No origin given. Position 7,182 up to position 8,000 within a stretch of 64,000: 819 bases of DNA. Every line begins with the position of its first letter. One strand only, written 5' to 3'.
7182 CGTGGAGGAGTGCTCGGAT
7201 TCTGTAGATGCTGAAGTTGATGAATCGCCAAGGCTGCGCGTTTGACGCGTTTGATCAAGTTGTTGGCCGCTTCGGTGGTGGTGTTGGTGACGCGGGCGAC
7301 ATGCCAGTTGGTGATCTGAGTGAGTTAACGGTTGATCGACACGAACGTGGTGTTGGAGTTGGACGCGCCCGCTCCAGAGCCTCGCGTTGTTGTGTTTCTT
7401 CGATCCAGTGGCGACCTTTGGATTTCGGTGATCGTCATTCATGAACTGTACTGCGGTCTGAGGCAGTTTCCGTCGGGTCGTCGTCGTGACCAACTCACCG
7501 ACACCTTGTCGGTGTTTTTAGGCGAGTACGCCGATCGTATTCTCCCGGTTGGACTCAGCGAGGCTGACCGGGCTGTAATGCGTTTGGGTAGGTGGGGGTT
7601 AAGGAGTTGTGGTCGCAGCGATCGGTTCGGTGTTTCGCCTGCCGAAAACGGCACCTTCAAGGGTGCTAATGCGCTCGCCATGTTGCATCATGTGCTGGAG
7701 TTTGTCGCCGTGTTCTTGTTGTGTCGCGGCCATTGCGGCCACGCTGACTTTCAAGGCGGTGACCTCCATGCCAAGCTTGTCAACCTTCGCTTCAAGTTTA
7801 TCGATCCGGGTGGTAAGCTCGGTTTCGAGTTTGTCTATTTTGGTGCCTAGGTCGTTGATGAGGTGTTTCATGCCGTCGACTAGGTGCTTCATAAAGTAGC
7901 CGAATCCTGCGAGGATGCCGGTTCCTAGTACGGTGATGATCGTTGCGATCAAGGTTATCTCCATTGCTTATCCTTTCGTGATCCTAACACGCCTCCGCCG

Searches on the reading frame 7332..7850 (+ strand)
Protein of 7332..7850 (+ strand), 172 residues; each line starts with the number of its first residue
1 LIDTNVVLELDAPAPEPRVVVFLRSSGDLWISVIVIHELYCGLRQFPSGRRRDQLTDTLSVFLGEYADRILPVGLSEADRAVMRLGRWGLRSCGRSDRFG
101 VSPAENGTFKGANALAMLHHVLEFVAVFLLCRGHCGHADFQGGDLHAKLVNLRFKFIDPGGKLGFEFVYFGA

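Call 30: search_protein_families(library=pfam, proteins=[window:7332-7850:+], max_evalue=0.001)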
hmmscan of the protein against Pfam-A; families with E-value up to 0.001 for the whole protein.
window:7332-7850:+ (172 aa): 1 family
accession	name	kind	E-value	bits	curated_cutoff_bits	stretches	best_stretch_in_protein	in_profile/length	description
PF01850.27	PIN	-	3e-05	25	23.6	1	1-81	2-80/120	PIN domain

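Call 50: search_protein_families(library=ncbifam, proteins=[window:7332-7850:+], max_evalue=0.001)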
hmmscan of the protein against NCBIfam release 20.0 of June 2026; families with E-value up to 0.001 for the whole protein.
window:7332-7850:+ (172 aa): 0 families
